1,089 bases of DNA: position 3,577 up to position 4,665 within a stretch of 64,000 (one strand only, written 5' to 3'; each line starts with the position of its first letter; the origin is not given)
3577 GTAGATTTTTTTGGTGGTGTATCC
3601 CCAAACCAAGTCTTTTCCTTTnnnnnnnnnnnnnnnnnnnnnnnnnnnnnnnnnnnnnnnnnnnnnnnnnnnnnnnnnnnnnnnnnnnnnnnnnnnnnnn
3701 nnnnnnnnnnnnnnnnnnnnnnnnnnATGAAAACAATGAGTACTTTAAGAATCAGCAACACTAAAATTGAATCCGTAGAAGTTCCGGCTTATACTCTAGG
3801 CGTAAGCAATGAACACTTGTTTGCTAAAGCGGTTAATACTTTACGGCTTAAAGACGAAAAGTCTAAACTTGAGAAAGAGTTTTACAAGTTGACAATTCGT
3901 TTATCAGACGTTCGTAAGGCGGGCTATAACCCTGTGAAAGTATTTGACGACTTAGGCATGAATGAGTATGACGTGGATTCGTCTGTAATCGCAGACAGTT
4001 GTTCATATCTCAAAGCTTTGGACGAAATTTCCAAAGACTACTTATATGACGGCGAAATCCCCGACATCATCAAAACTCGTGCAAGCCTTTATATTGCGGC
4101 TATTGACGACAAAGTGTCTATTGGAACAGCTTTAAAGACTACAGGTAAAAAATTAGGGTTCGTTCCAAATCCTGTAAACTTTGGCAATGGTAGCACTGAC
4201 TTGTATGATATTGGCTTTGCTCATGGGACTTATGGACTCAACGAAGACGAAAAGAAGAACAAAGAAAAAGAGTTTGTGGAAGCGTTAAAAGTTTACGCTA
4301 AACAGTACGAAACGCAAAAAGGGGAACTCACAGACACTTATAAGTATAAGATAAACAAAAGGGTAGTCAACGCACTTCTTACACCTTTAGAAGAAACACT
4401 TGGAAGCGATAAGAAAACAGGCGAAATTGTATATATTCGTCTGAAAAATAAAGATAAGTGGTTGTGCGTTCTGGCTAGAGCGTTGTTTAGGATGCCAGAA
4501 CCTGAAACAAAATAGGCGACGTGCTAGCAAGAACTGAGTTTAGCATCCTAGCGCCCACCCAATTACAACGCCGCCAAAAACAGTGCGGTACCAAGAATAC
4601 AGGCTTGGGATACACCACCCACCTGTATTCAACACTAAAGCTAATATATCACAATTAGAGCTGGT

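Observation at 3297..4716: Moron gene bracketed by inverted repeats, preceded by a promoter-to-terminator small-RNA candidate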

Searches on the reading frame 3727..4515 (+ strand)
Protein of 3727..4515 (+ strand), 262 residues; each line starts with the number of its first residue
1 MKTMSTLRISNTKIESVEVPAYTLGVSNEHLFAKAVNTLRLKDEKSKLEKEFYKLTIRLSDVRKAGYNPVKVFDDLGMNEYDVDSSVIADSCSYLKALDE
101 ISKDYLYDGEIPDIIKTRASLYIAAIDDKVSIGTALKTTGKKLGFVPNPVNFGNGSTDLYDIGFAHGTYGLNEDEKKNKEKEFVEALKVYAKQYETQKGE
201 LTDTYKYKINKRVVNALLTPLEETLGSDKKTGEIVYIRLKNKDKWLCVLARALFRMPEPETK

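Call 10: search_protein_families(library=pfam, proteins=[window:3727-4515:+], max_evalue=0.01)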
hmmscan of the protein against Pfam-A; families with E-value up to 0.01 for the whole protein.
window:3727-4515:+ (262 aa): 0 families

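Call 11: search_protein_families(library=phrogs, proteins=[window:3727-4515:+], max_evalue=0.001)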
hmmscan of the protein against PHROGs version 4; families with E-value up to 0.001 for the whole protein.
window:3727-4515:+ (262 aa): 0 families

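Call 13: find_related_loci(query=window:3727-4515:+, collection=viral_contigs, flank=6000)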
Query window:3727-4515:+ (262 aa) in viral_contigs; peptide patterns used: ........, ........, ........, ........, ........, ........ (x = any residue, [..] = any of these).
9 stretches matched a pattern; 3 encode a relative of the query (tblastn E <= 1e-3); 3 distinct loci.
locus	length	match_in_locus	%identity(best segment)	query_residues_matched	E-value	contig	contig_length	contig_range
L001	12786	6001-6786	94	1-262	2e-166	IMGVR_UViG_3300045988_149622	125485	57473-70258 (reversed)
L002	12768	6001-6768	78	1-260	8e-127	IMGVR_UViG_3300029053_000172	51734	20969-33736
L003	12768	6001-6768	78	1-260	1e-126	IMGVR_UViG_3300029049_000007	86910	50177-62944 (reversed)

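Call 23: find_homologous_proteins(query=window:3727-4515:+)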
Query window:3727-4515:+ (262 aa): 8 proteins with E <= 0.001 among 836 candidates.
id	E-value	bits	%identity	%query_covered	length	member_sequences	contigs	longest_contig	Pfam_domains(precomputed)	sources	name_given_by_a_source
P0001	4.3e-160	549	95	100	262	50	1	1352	-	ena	-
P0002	3.6e-149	513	89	100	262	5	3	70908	-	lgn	-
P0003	1.3e-125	436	78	99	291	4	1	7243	-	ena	-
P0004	6.4e-125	434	77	100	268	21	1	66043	-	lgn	-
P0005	3.0e-124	431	77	99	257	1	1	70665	-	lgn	-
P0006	2.4e-123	428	77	99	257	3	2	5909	-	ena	-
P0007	2.9e-122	425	76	100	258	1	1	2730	-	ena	-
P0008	8.7e-119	414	74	99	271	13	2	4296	-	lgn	-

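Call 24: find_encoding_contigs(protein=P0002, flank=3000, max_places=6)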
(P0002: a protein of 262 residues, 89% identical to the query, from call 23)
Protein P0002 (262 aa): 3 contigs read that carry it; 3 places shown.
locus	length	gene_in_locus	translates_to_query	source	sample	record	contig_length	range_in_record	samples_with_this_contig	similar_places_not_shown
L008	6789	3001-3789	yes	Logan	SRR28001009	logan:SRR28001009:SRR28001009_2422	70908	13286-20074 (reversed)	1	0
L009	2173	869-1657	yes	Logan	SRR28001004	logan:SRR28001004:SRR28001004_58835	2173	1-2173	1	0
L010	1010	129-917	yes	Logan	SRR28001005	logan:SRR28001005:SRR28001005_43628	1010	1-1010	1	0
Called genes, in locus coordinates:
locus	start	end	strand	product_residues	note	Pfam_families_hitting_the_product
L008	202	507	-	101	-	-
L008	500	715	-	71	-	-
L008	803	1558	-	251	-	-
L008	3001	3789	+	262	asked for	-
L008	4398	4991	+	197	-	-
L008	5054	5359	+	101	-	-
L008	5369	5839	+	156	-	-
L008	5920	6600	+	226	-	-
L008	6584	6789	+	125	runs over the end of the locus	-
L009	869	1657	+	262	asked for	-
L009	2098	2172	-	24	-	?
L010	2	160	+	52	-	?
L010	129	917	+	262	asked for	-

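Call 25: find_encoding_contigs(protein=P0004, flank=3000, max_places=6)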
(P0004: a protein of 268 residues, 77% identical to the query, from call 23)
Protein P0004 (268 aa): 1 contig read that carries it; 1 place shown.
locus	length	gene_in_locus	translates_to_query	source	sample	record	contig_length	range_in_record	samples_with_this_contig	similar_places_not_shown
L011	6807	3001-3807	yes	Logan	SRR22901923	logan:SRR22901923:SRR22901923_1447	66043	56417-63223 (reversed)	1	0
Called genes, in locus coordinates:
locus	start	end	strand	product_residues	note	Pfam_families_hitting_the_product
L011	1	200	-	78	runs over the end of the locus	PF00412:LIM (weak)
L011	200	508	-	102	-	-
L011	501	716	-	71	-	-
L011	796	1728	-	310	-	-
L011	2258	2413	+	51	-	-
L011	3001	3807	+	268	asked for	-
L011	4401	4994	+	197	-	-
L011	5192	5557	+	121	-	-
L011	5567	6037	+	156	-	-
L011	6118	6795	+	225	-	-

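Call 26: find_encoding_contigs(protein=P0005, flank=3000, max_places=6)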
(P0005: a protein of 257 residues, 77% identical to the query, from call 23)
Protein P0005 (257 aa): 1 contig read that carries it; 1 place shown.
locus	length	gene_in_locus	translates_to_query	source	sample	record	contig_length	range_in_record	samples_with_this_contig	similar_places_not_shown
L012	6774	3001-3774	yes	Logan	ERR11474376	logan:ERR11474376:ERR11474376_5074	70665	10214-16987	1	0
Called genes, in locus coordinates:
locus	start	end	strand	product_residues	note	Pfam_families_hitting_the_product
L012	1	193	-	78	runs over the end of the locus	PF00412:LIM (weak)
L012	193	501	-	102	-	-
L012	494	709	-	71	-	-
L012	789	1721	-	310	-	-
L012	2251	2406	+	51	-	-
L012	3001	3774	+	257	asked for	-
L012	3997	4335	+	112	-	-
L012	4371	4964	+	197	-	-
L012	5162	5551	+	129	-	-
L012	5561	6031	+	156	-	-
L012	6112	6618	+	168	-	-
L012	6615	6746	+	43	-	-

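Call 27: find_encoding_contigs(protein=P0003, flank=3000, max_places=6)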
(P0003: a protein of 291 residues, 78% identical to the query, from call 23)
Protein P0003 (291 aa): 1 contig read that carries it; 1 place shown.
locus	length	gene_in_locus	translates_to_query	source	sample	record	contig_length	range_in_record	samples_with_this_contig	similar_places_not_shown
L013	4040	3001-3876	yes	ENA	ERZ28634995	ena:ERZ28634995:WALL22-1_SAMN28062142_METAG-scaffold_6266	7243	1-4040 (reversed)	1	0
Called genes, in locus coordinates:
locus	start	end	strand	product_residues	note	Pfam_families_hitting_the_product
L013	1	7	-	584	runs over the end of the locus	-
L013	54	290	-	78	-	PF00412:LIM (weak)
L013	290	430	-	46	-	-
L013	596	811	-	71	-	-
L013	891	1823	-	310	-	-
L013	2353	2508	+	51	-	-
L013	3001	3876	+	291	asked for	-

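Call 28: find_encoding_contigs(protein=P0006, flank=3000, max_places=6)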
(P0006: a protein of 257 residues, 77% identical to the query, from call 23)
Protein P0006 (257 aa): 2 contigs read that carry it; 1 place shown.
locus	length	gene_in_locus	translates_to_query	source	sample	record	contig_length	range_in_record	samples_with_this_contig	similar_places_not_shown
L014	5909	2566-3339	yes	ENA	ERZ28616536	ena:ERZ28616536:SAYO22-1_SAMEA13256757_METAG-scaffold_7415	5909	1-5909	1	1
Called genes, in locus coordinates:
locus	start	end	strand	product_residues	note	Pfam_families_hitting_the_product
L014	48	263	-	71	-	-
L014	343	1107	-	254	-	-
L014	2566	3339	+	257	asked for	-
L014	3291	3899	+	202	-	-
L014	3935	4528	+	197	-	-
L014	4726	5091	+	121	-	-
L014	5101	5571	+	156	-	-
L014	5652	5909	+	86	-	?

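Call 29: find_encoding_contigs(protein=P0008, flank=3000, max_places=6)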
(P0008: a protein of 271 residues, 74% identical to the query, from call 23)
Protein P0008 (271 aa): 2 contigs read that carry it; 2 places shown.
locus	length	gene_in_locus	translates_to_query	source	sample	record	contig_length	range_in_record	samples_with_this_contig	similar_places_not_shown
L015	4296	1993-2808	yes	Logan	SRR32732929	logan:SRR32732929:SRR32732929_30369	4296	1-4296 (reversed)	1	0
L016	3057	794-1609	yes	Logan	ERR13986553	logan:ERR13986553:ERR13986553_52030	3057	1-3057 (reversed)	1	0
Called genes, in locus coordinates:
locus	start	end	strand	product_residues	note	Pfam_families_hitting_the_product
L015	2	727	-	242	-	?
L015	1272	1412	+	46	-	-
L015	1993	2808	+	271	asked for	-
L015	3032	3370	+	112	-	-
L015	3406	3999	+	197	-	-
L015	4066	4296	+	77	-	?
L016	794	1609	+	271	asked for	-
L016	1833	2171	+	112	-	-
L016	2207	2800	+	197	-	-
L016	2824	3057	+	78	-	?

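Call 30: find_encoding_contigs(protein=P0007, flank=3000, max_places=6)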
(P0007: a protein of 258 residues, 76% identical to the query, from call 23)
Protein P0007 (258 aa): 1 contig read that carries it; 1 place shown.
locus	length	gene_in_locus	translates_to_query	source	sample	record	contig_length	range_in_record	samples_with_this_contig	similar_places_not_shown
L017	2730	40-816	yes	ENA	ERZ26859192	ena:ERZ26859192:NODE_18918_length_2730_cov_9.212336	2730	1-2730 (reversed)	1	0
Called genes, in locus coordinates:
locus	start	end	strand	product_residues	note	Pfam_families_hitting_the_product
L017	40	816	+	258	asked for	-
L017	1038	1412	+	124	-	-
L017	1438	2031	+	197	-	-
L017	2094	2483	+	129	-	-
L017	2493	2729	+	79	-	?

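Call 36: find_related_loci(query=A3, collection=metagenome_contigs, flank=2500)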
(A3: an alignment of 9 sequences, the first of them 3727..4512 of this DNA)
Query A3 (262 aa) in metagenome_contigs; peptide patterns used: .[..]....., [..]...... (x = any residue, [..] = any of these).
600 stretches matched a pattern (row limit reached: there are more); 2 encode a relative of the query (tblastn E <= 1e-3); 2 distinct loci.
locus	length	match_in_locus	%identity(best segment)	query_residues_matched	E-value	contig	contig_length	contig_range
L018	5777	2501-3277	91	1-259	1e-161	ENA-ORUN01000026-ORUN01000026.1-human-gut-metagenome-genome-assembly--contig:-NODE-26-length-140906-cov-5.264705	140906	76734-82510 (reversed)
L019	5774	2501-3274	77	1-262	4e-120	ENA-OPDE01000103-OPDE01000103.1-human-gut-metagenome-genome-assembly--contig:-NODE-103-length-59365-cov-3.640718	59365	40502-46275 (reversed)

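Call 42: predict_structure(alignment_id=A3)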
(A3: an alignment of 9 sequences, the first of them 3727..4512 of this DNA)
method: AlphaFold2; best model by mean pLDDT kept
length: 262 residues; sequences in the alignment: 9
mean_pLDDT: 34.7   pTM: 0.27
mean pLDDT of the five models: 34.7, 32.1, 31.9, 31.7, 29.6
residues with pLDDT >= 90: 0; 70-90: 0; 50-70: 0; < 50: 262
segments of 3 or more residues with pLDDT < 50: 1-262
pLDDT, mean of each block of 10 residues (from residue 1): 33 34 29 31 41 39 39 40 32 34 27 38 34 32 29 33 32 42 45 40 31 35 37 32 36 31 26
secondary structure, 60 per line:
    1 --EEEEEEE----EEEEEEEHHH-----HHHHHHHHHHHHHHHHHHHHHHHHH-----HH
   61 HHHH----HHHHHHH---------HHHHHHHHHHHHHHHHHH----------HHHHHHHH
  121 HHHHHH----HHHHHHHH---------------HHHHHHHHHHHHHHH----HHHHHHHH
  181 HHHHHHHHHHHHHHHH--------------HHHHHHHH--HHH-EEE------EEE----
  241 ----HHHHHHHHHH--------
elements in order: E3-9 E14-20 H29-53 H59-64 H69-75 H85-102 H113-126 H131-138 H154-168 H173-196 H211-218 E225-227 E234-236 H245-254

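Call 52: search_protein_representatives(alignment_id=A3)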
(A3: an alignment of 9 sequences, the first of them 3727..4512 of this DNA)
Query: 9 sequences, 258 profile positions. Proteins with E-value up to 0.001 (for the whole library): 5; up to 1e-10: 4; up to 1e-30: 1. The best 5 are listed.
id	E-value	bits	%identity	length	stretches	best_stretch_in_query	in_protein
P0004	1.5e-159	545.8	-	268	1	1-258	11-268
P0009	1.5e-23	100.0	-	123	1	1-59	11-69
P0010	2.2e-13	66.7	-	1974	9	121-168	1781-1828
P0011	6.4e-11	58.7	-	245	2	174-255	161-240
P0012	2.1e-05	40.6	-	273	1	8-252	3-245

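Call 53: search_protein_families(library=pfam, proteins=[P0010, P0011, P0012], max_evalue=0.01)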
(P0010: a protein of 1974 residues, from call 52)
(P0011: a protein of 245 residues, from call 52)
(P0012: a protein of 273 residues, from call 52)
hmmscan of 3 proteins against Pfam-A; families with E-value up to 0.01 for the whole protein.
P0010 (1974 aa): 7 families
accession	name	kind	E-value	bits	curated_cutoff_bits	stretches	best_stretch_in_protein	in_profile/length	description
PF18676.6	MBG_2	-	6.9e-144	469.1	25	11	1832-1908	1-72/72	MBG domain (YGX type)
PF05860.19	TPS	-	1.7e-36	126.9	33.5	1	35-281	3-249/252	TPS secretion domain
PF07581.17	Glug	-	1.2e-28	97.9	20.5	6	736-760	3-28/28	The GLUG motif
PF18657.6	YDG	-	1.7e-15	57.5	25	4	1489-1567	1-83/85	YDG domain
PF16461.11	Phage_TTP_12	-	1.1e-08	35.6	26.1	0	1808-1839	83-114/135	Lambda phage tail tube protein, TTP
PF02823.21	ATP-synt_DE_N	-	6.4e-06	26.5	27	0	1117-1155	41-79/80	ATP synthase, Delta/Epsilon chain, beta-sandwich domain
PF14956.11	DUF4505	-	0.0062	16.8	27.3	0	1656-1693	108-145/177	Domain of unknown function (DUF4505)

P0011 (245 aa): 0 families

P0012 (273 aa): 0 families

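Call 62: search_dna_similar(query=window:3727-4515:+, collection=phages, mode=protein, max_rows=12, max_evalue=0.01)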
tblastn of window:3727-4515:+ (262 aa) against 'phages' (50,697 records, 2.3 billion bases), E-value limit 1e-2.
No match.

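Call 63: find_related_loci(query=P0012, collection=viral_contigs, flank=3000)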
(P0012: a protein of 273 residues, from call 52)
Query P0012 (273 aa) in viral_contigs; peptide patterns used: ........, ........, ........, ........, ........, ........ (x = any residue, [..] = any of these).
8 stretches matched a pattern, but none encodes a relative of the query by tblastn (E <= 1e-3).

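Call 64: find_related_loci(query=P0011, collection=viral_contigs, flank=3000)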
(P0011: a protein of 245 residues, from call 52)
Query P0011 (245 aa) in viral_contigs; peptide patterns used: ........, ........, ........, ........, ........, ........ (x = any residue, [..] = any of these).
84 stretches matched a pattern, but none encodes a relative of the query by tblastn (E <= 1e-3).

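Call 65: find_encoding_contigs(protein=P0012, flank=3000, max_places=4)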
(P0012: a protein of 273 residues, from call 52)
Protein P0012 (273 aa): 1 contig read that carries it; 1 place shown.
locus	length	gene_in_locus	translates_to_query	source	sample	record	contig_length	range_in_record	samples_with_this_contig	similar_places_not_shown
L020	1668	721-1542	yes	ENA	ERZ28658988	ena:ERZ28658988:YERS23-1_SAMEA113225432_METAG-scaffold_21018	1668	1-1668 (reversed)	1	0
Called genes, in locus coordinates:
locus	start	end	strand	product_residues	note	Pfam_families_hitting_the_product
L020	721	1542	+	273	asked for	-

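Call 66: find_encoding_contigs(protein=P0011, flank=3000, max_places=4)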
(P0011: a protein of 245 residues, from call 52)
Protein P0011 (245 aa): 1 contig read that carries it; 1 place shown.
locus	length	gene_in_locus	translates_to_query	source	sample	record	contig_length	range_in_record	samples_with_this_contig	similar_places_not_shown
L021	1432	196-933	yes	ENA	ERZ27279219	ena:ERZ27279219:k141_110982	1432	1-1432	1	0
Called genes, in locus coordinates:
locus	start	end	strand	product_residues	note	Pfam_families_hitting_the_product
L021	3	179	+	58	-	?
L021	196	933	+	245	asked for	-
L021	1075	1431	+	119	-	?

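Call 75: find_homologous_proteins(query=A7, max_evalue=0.001)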
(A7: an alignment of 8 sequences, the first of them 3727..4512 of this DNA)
Query A7 (8 sequences) (262 aa, profile of the alignment): 11 proteins with E <= 0.001 among 6580 candidates.
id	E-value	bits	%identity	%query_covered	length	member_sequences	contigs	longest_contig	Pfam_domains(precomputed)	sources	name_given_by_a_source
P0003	1.4e-116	407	78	99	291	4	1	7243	-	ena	-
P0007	6.1e-116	405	76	100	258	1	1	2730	-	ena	-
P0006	1.4e-115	404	77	99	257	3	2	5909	-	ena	-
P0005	1.8e-115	403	77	99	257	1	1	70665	-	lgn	-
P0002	1.3e-113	397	89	100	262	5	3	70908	-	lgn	-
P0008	2.9e-113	396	74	99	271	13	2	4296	-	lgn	-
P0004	1.4e-111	390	77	100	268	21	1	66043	-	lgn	-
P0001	1.9e-110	387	95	100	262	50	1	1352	-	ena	-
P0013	9.7e-84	299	39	24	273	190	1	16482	-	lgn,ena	-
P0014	2.1e-72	262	37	24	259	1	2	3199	-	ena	-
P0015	4.8e-30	123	37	24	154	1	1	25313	-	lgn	-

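Call 80: find_related_loci(query=A3, collection=genome_contigs, flank=3000)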
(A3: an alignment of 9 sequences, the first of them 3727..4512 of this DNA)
Query A3 (262 aa) in genome_contigs; peptide patterns used: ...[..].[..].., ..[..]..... (x = any residue, [..] = any of these).
65 stretches matched a pattern, but none encodes a relative of the query by tblastn (E <= 1e-3).

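Call 84: predict_structure(alignment_id=A8)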
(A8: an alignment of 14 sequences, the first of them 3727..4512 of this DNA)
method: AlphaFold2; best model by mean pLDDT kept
length: 262 residues; sequences in the alignment: 14
mean_pLDDT: 56.1   pTM: 0.48
mean pLDDT of the five models: 56.1, 56.0, 53.4, 39.6, 36.4
residues with pLDDT >= 90: 2; 70-90: 87; 50-70: 44; < 50: 129
segments of 3 or more residues with pLDDT < 50: 129-171, 182-230, 232-262
pLDDT, mean of each block of 10 residues (from residue 1): 72 74 58 81 84 85 87 77 73 88 75 65 58 34 27 30 34 48 46 38 33 38 40 38 42 38 32
secondary structure, 60 per line:
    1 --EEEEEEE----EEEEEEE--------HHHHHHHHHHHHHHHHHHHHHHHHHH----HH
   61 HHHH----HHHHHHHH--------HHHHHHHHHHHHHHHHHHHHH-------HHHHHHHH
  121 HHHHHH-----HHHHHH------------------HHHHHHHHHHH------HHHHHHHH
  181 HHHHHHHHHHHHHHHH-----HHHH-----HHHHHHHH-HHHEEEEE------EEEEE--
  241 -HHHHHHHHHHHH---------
elements in order: E3-9 E14-20 H29-54 H59-64 H69-76 H85-105 H113-126 H132-137 H156-166 H173-196 H202-205 H211-218 E223-227 E234-238 H242-253

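Call 88: fold_search(model_id=the predicted structure, library=viral)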
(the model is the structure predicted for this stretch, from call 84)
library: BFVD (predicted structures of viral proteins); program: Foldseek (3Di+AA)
matches with E <= 10: 125; with E <= 0.001: 0
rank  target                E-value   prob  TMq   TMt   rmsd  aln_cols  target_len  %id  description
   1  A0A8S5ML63            2.1e-03  0.99  0.30  0.32  16.6       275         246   17  Uncharacterized protein [Siphoviridae sp. ctXZx16]
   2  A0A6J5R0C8            4.7e-01  0.12  0.21  0.07  27.3       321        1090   10  Uncharacterized protein [uncultured Caudovirales phage]
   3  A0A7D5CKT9            7.2e-01  0.10  0.12  0.14  20.3       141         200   14  Uncharacterized protein [Stenotrophomonas phage vB_SmaS-AXL_3]
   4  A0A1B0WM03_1          9.4e-01  0.06  0.14  0.03  26.2       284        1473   13  (no name in the UniProt tables at hand)
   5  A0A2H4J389            1.1e+00  0.04  0.14  0.11  27.0       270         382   14  Type VII secretion protein [uncultured Caudovirales phage]
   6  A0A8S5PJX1            1.2e+00  0.04  0.14  0.14  16.9       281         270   12  Uncharacterized protein [Siphoviridae sp. ctL0q1]
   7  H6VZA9                1.4e+00  0.11  0.16  0.19  18.7       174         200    9  (no name in the UniProt tables at hand)
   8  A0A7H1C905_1          1.4e+00  0.04  0.10  0.03  18.7       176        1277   12  Replicase large subunit (Fragment) [Serbia virga-like virus 1]
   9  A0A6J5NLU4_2          1.5e+00  0.04  0.14  0.05  22.1       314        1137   10  Uncharacterized protein [uncultured Caudovirales phage]
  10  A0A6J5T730            1.5e+00  0.03  0.14  0.10  21.3       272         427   14  Uncharacterized protein [uncultured Caudovirales phage]
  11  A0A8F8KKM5            1.6e+00  0.02  0.14  0.11  24.5       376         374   10  Uncharacterized protein [Clandestinovirus]
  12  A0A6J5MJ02            1.9e+00  0.04  0.10  0.10  20.4       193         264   12  Uncharacterized protein [uncultured Caudovirales phage]
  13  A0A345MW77            1.9e+00  0.04  0.15  0.11  21.4       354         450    8  (no name in the UniProt tables at hand)
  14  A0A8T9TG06            2.1e+00  0.02  0.12  0.10  32.3       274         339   11  (no name in the UniProt tables at hand)
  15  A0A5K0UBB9            2.2e+00  0.03  0.11  0.11  20.9       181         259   10  Uncharacterized protein [Yasminevirus sp. GU-2018]
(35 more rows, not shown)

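Call 96: find_encoding_contigs(protein=P0014, flank=2500, max_places=4)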
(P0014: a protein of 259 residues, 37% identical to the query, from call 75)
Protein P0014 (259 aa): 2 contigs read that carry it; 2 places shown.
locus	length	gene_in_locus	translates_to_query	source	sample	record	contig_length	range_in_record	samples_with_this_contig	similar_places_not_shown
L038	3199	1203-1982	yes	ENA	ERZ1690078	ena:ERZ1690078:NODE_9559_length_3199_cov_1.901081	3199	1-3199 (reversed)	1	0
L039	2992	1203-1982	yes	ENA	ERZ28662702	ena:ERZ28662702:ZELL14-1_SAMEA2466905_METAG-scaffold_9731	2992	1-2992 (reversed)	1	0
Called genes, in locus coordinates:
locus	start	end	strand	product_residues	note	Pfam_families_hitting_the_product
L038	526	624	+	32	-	-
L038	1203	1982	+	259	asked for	-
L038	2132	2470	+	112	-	-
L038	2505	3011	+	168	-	-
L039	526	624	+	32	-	-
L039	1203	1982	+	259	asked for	-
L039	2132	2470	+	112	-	-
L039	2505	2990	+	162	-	?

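Call 97: find_encoding_contigs(protein=P0015, flank=2500, max_places=4)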
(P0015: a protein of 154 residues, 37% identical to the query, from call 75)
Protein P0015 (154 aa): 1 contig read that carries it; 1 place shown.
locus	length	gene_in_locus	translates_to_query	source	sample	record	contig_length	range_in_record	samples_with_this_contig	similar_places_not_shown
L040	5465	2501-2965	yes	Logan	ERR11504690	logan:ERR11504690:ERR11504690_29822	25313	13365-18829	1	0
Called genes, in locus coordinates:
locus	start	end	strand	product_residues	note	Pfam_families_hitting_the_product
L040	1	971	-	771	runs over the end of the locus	-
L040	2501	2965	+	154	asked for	-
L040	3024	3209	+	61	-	-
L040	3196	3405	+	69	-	-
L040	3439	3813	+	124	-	-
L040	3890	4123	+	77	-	-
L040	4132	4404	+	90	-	-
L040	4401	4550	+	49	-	-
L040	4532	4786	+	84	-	-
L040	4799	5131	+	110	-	-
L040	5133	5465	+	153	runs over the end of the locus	-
